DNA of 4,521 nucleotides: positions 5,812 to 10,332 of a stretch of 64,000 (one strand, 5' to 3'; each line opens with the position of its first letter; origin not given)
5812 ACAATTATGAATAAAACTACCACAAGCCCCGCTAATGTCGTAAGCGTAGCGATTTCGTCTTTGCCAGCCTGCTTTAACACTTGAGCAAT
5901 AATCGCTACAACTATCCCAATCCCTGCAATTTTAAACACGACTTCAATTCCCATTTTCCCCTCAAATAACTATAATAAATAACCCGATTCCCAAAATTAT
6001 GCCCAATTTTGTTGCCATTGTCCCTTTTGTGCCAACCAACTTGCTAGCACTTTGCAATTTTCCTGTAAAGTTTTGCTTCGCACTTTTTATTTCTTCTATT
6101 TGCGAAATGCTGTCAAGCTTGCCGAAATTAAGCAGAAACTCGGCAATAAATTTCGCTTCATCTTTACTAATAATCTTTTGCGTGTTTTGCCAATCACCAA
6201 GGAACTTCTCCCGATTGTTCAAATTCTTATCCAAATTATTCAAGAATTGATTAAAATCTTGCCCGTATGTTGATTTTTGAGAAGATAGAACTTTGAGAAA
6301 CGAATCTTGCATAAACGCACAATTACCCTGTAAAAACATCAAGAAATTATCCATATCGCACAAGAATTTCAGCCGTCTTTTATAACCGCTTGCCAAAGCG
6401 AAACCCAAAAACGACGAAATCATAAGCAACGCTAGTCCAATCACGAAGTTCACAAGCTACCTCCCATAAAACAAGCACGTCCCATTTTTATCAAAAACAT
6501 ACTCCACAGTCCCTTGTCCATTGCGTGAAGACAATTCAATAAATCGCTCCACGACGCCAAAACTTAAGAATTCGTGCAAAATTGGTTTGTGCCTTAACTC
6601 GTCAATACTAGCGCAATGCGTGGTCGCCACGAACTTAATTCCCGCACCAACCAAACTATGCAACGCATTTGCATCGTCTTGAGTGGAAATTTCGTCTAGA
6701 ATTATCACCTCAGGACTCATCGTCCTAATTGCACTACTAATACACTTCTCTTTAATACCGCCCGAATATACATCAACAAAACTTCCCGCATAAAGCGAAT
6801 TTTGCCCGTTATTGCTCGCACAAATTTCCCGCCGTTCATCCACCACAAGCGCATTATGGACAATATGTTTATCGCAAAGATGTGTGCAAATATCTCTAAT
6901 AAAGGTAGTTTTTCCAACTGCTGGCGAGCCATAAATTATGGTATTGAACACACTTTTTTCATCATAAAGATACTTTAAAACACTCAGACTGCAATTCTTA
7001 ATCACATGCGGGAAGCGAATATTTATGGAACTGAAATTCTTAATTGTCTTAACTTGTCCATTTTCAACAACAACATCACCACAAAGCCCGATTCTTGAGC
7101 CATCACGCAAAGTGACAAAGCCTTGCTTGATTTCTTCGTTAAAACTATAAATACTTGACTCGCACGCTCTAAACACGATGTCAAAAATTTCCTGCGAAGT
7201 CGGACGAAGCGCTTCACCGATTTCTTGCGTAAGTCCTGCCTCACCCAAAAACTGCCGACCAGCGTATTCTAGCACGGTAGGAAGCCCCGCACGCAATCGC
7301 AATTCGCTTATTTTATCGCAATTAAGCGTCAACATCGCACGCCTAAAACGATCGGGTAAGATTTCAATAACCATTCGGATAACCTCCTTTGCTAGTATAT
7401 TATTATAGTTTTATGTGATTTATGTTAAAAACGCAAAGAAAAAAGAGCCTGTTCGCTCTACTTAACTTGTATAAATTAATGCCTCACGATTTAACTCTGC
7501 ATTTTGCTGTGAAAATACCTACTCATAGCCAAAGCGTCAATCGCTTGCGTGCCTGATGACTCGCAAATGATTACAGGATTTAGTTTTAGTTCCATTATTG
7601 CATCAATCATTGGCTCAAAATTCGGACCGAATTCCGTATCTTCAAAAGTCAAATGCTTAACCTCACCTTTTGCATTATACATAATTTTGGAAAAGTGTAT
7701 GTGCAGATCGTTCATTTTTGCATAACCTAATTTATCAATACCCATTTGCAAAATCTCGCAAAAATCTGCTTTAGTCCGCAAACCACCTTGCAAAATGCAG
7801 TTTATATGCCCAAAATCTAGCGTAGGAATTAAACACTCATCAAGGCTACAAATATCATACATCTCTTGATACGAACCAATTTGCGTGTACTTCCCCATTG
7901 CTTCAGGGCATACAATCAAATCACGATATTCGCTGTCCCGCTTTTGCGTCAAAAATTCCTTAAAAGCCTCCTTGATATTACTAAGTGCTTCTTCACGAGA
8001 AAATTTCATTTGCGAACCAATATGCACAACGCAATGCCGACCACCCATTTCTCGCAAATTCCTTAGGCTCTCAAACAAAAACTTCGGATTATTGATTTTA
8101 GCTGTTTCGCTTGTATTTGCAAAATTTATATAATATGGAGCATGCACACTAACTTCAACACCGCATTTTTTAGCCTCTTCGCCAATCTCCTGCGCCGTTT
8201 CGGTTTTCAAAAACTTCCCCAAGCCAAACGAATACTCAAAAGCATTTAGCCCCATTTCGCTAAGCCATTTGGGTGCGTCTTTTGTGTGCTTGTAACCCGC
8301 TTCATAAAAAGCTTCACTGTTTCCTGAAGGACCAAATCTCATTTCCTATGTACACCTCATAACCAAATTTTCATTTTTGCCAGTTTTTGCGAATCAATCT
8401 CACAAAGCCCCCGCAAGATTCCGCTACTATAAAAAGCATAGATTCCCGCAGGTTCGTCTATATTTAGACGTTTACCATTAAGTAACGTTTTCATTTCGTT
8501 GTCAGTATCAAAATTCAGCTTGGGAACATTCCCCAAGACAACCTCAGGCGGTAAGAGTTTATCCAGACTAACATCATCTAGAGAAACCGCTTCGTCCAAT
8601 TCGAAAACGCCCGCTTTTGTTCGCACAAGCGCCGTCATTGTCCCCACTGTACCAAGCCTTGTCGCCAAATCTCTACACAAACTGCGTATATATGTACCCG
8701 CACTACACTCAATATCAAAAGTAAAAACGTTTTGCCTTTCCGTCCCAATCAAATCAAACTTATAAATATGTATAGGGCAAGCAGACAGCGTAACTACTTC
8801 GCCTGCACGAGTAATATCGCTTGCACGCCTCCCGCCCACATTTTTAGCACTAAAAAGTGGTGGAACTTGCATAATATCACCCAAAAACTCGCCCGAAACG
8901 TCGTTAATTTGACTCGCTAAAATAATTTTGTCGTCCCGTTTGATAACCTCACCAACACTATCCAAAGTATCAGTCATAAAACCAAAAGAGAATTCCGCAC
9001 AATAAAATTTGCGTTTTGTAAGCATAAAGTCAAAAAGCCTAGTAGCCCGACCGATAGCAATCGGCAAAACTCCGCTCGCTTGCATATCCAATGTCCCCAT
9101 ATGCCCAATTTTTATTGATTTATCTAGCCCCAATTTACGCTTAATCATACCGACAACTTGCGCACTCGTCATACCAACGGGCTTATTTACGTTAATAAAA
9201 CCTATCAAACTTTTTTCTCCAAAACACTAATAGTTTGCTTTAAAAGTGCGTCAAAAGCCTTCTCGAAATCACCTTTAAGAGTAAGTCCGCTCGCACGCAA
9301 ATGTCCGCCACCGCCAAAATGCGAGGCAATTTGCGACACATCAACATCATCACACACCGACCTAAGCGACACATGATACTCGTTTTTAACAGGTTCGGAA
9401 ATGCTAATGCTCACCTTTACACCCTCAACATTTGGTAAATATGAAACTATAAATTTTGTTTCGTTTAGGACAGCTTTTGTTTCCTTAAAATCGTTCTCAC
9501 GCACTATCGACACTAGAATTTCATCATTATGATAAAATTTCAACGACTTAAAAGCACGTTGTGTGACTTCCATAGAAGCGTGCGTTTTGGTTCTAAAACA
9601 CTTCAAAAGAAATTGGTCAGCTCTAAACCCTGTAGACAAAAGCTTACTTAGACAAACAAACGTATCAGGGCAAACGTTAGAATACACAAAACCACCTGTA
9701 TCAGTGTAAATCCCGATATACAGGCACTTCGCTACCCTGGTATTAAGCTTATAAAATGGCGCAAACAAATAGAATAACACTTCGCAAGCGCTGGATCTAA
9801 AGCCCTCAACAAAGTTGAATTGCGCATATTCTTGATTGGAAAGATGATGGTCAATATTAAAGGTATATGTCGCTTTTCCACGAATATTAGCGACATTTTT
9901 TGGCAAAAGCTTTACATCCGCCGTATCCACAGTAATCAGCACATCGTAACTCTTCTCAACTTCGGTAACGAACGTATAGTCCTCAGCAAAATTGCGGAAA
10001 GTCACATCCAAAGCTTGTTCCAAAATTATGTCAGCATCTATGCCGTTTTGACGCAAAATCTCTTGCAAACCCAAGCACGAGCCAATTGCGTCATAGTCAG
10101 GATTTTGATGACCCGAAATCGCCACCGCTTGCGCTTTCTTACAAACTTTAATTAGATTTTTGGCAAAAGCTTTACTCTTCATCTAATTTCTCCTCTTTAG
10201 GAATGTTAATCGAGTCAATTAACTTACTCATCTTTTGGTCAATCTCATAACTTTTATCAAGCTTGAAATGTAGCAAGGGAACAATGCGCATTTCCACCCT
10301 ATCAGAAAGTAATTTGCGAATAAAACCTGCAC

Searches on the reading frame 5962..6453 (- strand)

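Call 74: search_protein_families(library=ncbifam, proteins=[window:5962-6453:-], max_evalue=1e-8)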
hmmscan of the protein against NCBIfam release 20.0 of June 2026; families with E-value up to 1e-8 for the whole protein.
window:5962-6453:- (163 aa): 1 family
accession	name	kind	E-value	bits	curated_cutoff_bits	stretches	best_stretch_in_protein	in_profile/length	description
TIGR02833.1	spore_III_AB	equivalog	1.2e-12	48.3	146.5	1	6-162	4-169/170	stage III sporulation protein SpoIIIAB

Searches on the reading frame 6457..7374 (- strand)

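Call 74: search_protein_families(library=ncbifam, proteins=[window:6457-7374:-], max_evalue=1e-8)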
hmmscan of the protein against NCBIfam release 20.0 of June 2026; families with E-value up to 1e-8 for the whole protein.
window:6457-7374:- (305 aa): 1 family
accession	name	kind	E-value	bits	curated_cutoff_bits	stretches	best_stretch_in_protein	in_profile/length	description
TIGR02858.1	spore_III_AA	equivalog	4.6e-66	222.9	281.3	1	24-295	2-271/272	stage III sporulation protein AA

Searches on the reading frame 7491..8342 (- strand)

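Call 74: search_protein_families(library=ncbifam, proteins=[window:7491-8342:-], max_evalue=1e-8)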
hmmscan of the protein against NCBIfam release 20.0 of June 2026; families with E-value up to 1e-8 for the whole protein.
window:7491-8342:- (283 aa): 2 families
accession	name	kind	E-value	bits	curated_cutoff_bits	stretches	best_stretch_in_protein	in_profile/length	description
NF002196.0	PRK01060.1-1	equivalog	4.2e-14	52.5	333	1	55-225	59-225/297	deoxyribonuclease IV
TIGR00587.1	nfo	subfamily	1.6e-10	40.7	129.65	1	48-224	46-225/279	deoxyribonuclease IV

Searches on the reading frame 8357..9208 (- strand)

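Call 74: search_protein_families(library=ncbifam, proteins=[window:8357-9208:-], max_evalue=1e-8)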
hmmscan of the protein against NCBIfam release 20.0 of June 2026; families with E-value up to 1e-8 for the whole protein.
window:8357-9208:- (283 aa): 3 families
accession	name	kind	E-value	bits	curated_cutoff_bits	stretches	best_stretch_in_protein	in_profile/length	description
TIGR00431.1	TruB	equivalog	3.2e-62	210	151.45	1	3-211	3-208/210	tRNA pseudouridine(55) synthase TruB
NF003280.0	PRK04270.1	equivalog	5.7e-34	117.3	242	1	2-214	31-205/323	RNA-guided pseudouridylation complex pseudouridine synthase subunit Cbf5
TIGR00425.1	CBF5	equivalog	1.4e-31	109.9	238.15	1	2-214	34-208/322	RNA-guided pseudouridylation complex pseudouridine synthase subunit Cbf5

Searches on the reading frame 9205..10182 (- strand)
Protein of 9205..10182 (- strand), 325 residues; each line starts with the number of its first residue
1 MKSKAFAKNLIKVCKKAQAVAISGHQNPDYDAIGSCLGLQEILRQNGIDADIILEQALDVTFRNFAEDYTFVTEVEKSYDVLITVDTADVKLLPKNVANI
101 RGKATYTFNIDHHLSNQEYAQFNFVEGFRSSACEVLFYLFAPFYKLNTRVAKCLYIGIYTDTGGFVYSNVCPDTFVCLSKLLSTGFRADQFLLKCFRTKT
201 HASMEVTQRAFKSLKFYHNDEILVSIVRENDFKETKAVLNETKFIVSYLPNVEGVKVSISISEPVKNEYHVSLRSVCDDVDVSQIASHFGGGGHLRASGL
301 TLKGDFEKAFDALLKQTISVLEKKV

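Call 74: search_protein_families(library=ncbifam, proteins=[window:9205-10182:-], max_evalue=1e-8)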
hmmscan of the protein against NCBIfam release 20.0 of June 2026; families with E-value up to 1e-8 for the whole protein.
window:9205-10182:- (325 aa): 2 families
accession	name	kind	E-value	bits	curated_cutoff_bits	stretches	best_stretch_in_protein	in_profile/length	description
NF053633.1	OlncasPapPhNrnA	equivalog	7.4e-32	110.5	350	1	6-304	5-300/317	bifunctional oligoribonuclease/PAP phosphatase NrnA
NF011110.0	PRK14538.1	equivalog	2.6e-18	65.5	707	1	6-311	356-672/838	putative bifunctional signaling protein/50S ribosomal protein L9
